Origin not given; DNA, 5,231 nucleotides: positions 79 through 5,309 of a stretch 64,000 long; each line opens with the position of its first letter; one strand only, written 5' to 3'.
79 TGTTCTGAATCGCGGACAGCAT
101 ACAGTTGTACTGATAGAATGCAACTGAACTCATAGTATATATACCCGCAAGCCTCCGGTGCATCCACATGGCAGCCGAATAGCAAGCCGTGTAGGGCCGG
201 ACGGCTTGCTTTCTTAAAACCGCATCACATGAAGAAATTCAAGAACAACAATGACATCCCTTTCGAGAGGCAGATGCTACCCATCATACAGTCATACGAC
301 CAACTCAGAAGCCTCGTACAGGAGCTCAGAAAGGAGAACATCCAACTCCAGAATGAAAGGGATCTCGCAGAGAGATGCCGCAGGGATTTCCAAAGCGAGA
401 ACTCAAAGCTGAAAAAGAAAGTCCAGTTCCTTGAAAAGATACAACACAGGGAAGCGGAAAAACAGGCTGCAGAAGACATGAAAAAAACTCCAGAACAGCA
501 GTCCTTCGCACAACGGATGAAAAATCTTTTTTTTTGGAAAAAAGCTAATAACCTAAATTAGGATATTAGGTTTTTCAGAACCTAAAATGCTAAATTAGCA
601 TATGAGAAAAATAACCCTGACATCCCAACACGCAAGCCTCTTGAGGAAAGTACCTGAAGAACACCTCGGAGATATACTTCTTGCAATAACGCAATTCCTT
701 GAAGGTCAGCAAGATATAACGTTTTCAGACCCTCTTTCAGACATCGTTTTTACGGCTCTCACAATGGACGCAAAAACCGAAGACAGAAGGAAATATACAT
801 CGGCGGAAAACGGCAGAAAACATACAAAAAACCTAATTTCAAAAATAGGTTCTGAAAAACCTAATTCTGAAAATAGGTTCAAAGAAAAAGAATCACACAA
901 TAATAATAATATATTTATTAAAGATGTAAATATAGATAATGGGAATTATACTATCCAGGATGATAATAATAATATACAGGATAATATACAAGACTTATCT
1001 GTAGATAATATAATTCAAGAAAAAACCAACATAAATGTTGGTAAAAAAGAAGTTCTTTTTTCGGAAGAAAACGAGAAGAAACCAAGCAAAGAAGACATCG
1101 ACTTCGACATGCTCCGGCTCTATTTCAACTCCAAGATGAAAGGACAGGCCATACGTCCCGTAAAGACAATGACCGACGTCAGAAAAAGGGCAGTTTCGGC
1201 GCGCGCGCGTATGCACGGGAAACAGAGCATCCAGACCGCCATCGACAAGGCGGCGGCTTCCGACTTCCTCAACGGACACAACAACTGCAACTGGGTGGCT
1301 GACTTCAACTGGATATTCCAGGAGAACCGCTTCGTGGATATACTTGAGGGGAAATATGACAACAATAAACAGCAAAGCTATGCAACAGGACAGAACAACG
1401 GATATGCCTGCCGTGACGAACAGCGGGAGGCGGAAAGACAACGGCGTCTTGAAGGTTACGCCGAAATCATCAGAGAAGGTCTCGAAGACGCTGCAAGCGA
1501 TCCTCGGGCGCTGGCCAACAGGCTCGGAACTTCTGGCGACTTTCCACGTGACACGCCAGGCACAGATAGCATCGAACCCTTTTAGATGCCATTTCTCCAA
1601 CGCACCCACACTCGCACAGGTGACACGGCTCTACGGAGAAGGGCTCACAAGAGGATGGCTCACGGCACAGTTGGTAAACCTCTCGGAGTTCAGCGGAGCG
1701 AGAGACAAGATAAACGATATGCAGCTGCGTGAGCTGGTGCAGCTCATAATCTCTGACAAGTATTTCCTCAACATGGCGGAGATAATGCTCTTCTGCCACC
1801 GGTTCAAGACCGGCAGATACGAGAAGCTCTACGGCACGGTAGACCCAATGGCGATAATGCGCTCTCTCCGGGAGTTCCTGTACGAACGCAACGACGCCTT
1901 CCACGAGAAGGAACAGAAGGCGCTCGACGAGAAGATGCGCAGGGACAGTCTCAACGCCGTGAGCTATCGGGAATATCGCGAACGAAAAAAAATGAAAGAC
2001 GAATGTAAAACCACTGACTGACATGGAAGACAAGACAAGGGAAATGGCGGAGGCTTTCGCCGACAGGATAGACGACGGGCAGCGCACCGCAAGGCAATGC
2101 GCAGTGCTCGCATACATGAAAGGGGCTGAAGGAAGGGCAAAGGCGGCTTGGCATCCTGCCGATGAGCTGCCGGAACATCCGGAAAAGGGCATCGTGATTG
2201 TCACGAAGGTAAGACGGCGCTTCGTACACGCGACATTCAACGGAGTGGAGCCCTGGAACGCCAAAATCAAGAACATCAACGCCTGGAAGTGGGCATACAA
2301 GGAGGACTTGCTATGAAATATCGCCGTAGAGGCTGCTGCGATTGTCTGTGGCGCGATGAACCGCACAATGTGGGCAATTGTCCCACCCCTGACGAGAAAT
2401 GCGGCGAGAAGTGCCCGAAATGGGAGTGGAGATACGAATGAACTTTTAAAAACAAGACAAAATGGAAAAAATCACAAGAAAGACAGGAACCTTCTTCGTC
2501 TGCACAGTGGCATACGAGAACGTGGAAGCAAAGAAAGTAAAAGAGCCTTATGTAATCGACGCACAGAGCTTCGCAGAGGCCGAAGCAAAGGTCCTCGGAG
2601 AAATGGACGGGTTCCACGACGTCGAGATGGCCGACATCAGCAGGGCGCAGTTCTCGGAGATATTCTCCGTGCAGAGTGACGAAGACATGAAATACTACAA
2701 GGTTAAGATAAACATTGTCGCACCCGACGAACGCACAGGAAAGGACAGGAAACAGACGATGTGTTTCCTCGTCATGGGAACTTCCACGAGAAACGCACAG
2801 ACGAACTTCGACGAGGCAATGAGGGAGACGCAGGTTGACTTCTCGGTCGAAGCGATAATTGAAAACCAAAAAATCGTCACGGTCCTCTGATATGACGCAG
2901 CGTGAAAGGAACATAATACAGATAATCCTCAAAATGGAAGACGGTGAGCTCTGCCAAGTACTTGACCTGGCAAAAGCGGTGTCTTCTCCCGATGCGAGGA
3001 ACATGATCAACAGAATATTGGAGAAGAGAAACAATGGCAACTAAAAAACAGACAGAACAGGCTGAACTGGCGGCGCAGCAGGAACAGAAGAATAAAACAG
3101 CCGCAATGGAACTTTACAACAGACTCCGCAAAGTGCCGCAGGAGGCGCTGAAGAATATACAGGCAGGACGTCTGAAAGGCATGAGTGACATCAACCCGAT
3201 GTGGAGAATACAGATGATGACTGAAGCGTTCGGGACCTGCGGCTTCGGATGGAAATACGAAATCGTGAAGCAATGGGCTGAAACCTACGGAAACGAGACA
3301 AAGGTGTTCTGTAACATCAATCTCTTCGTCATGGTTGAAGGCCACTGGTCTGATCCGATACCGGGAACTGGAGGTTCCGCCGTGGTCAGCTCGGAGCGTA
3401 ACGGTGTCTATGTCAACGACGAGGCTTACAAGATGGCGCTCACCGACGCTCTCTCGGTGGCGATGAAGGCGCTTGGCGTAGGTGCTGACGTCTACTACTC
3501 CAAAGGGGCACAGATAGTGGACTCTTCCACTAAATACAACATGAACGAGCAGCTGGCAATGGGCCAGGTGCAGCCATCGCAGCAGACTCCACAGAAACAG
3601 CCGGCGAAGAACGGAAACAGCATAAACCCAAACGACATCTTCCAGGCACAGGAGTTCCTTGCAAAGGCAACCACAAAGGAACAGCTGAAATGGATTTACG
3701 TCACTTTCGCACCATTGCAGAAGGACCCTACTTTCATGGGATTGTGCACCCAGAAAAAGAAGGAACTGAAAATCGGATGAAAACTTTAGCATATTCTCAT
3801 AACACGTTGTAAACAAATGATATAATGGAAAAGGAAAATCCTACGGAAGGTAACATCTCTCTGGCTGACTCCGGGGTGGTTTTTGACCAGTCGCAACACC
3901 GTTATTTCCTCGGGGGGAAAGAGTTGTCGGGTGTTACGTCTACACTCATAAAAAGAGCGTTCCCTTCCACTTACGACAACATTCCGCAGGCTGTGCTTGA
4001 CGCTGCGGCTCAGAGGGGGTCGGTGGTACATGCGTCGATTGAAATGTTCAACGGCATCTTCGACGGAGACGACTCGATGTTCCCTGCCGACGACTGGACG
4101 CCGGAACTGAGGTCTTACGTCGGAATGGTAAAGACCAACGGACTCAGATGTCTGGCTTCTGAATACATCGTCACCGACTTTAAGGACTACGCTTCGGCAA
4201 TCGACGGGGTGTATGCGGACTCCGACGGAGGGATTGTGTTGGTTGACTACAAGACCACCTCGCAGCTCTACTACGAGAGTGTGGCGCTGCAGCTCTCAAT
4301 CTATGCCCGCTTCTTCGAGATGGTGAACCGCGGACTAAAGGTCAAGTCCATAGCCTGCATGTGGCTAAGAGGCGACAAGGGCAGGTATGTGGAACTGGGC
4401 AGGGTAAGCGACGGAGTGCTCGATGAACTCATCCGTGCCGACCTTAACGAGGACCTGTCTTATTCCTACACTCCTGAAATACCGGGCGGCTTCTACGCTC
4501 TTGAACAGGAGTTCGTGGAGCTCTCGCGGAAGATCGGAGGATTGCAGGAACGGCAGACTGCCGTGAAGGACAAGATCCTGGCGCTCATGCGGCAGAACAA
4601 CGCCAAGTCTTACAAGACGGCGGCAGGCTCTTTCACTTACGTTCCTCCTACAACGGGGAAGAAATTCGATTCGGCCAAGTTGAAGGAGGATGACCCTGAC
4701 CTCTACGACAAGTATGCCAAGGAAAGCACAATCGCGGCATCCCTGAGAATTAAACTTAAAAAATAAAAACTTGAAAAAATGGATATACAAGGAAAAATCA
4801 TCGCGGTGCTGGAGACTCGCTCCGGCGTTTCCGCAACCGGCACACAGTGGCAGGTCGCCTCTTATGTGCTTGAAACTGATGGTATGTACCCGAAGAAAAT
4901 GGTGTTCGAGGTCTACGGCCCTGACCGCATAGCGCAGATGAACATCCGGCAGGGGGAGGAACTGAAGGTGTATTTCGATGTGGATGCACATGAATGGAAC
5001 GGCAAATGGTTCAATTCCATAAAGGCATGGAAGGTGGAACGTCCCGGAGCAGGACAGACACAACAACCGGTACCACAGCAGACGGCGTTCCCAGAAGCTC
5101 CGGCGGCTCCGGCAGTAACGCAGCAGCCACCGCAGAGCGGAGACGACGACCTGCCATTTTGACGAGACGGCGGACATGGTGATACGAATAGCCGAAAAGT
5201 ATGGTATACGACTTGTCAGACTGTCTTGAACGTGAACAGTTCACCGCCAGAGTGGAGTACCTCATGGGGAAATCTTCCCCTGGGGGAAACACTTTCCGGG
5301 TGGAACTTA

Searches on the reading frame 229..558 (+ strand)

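Call 55: search_protein_families(library=phrogs, proteins=[window:229-558:+], max_evalue=0.001)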
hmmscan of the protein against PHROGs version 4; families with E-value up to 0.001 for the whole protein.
window:229-558:+ (110 aa): 0 families

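Call 63: search_protein_families(library=pfam, alignment_id=A2, max_evalue=0.0001)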
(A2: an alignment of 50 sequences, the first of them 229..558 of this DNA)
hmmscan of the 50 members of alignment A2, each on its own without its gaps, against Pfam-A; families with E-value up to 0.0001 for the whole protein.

A. member 1, window:229-558:+ (110 aa): 0 families

B. families by the number of members that match (of 50 scanned): 5 families
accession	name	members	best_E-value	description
PF01624.25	MutS_I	1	5.9e-26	MutS domain I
PF21825.2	crAss001_48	1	7.1e-14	crAss001_48 related protein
PF14207.11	DpnD-PcfM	1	3.7e-13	DpnD/PcfM-like protein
PF00692.24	dUTPase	1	1.9e-07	dUTPase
PF14301.12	DUF4376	1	2.8e-06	Domain of unknown function (DUF4376)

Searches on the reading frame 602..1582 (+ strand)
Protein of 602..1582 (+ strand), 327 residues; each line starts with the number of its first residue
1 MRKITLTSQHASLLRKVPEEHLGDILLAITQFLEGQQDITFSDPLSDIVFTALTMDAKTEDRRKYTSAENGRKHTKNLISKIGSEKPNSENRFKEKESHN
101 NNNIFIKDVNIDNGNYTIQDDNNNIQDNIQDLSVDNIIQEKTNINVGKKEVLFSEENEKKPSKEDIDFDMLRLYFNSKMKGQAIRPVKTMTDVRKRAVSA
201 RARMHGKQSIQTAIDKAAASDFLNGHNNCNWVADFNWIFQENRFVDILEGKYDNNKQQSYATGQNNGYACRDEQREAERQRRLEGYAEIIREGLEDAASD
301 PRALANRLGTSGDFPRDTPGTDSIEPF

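Call 53: search_protein_families(library=pfam, proteins=[window:602-1582:+], max_evalue=0.001)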
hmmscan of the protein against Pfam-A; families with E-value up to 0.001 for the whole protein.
window:602-1582:+ (327 aa): 0 families

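Call 55: search_protein_families(library=phrogs, proteins=[window:602-1582:+], max_evalue=0.001)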
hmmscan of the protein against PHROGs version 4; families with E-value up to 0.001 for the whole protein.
window:602-1582:+ (327 aa): 4 families
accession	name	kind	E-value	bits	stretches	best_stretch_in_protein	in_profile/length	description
phrog_10469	-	DNA, RNA and nucleotide metabolism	1.2e-20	75.1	1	111-266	134-286/305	DnaD-like helicase loader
phrog_19658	-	DNA, RNA and nucleotide metabolism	3.8e-15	57.2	1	161-276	158-272/283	replication initiation protein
phrog_345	-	DNA, RNA and nucleotide metabolism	2.2e-10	41.7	1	93-258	125-295/297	replication initiation O-like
phrog_5810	-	DNA, RNA and nucleotide metabolism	1.1e-09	39.2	1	87-254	96-268/268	replication initiation protein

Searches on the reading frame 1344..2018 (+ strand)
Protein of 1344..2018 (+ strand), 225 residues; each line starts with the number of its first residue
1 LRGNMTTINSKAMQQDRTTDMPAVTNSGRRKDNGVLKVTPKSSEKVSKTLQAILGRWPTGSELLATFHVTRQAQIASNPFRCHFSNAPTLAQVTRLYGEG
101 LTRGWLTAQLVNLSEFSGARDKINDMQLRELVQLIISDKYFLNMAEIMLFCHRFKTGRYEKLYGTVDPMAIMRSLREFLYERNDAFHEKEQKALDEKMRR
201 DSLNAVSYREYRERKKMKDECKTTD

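Call 57: search_protein_families(library=phrogs, proteins=[window:1344-2018:+], max_evalue=0.001)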
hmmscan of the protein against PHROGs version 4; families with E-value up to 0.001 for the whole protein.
window:1344-2018:+ (225 aa): 2 families
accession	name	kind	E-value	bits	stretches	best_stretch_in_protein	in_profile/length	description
phrog_29547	-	unknown function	2e-19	71.1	1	86-199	14-127/212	-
phrog_35728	-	unknown function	4.7e-09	37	1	85-219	42-178/229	-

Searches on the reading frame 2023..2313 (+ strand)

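Call 57: search_protein_families(library=phrogs, proteins=[window:2023-2313:+], max_evalue=0.001)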
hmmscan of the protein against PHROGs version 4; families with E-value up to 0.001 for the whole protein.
window:2023-2313:+ (97 aa): 1 family
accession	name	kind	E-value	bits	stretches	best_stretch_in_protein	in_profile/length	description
phrog_32914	-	unknown function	3.6e-07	31.6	1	7-97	8-104/119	-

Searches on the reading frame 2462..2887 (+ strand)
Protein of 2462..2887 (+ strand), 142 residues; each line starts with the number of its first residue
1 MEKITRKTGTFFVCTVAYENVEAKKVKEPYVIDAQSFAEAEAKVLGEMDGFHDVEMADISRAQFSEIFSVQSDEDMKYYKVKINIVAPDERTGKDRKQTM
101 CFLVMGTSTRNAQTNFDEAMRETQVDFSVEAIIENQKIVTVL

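Call 57: search_protein_families(library=phrogs, proteins=[window:2462-2887:+], max_evalue=0.001)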
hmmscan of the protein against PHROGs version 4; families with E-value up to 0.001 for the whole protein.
window:2462-2887:+ (142 aa): 1 family
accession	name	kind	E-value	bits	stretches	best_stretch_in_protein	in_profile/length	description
phrog_19572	-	unknown function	2e-23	84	1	9-141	2-139/153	-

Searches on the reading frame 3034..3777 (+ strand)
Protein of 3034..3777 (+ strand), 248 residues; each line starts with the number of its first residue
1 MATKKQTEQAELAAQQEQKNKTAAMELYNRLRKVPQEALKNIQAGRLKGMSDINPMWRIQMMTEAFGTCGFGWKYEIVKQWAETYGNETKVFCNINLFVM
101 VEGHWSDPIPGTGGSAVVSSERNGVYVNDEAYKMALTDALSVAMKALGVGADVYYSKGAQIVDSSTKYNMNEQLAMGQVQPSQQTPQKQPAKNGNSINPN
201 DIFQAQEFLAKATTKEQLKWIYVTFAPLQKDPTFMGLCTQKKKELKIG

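Call 57: search_protein_families(library=phrogs, proteins=[window:3034-3777:+], max_evalue=0.001)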
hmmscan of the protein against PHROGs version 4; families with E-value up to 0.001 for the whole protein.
window:3034-3777:+ (248 aa): 3 families
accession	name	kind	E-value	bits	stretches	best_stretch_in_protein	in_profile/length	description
phrog_7792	-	unknown function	4.5e-37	128.7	1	19-196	4-182/255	-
phrog_7838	-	DNA, RNA and nucleotide metabolism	2.7e-33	116.6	1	22-157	3-146/242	exonuclease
phrog_2489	-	DNA, RNA and nucleotide metabolism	2.7e-06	26.9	0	114-154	577-617/728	exonuclease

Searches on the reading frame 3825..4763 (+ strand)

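Call 53: search_protein_families(library=pfam, proteins=[window:3825-4763:+], max_evalue=0.001)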
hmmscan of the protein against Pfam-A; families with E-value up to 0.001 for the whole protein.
window:3825-4763:+ (313 aa): 1 family
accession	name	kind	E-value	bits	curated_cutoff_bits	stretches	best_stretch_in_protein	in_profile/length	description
PF12705.13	PDDEXK_1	-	0.00061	20.2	22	0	125-167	127-172/247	PD-(D/E)XK nuclease superfamily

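Call 55: search_protein_families(library=phrogs, proteins=[window:3825-4763:+], max_evalue=0.001)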
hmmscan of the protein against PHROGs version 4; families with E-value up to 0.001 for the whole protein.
window:3825-4763:+ (313 aa): 6 families
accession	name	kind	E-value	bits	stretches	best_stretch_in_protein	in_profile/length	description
phrog_6244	-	unknown function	1e-15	59.1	1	228-312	22-106/107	-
phrog_434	-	DNA, RNA and nucleotide metabolism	1.8e-14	54.8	1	218-313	269-365/372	RecE-like recombination exonuclease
phrog_298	-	DNA, RNA and nucleotide metabolism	3.6e-12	47.2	1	14-203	45-250/293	exonuclease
phrog_466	-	DNA, RNA and nucleotide metabolism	1e-07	32.6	1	60-162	210-316/446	exonuclease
phrog_9618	-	unknown function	6.8e-06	27.2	1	240-310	41-112/118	-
phrog_1218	-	DNA, RNA and nucleotide metabolism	0.00023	21.5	0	122-170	140-193/364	exonuclease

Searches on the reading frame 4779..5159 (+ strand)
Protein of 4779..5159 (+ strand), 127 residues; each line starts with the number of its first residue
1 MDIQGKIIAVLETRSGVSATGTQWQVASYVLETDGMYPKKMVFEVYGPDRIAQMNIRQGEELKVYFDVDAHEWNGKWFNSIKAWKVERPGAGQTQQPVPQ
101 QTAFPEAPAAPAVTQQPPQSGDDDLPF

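Call 55: search_protein_families(library=phrogs, proteins=[window:4779-5159:+], max_evalue=0.001)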
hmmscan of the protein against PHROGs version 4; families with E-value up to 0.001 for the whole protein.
window:4779-5159:+ (127 aa): 2 families
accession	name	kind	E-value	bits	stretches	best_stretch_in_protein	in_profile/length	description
phrog_4932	-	DNA, RNA and nucleotide metabolism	9.5e-19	68.7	1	1-127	1-117/117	single strand DNA binding protein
phrog_378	-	DNA, RNA and nucleotide metabolism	0.00021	22.6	1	54-127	102-163/163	single strand DNA binding protein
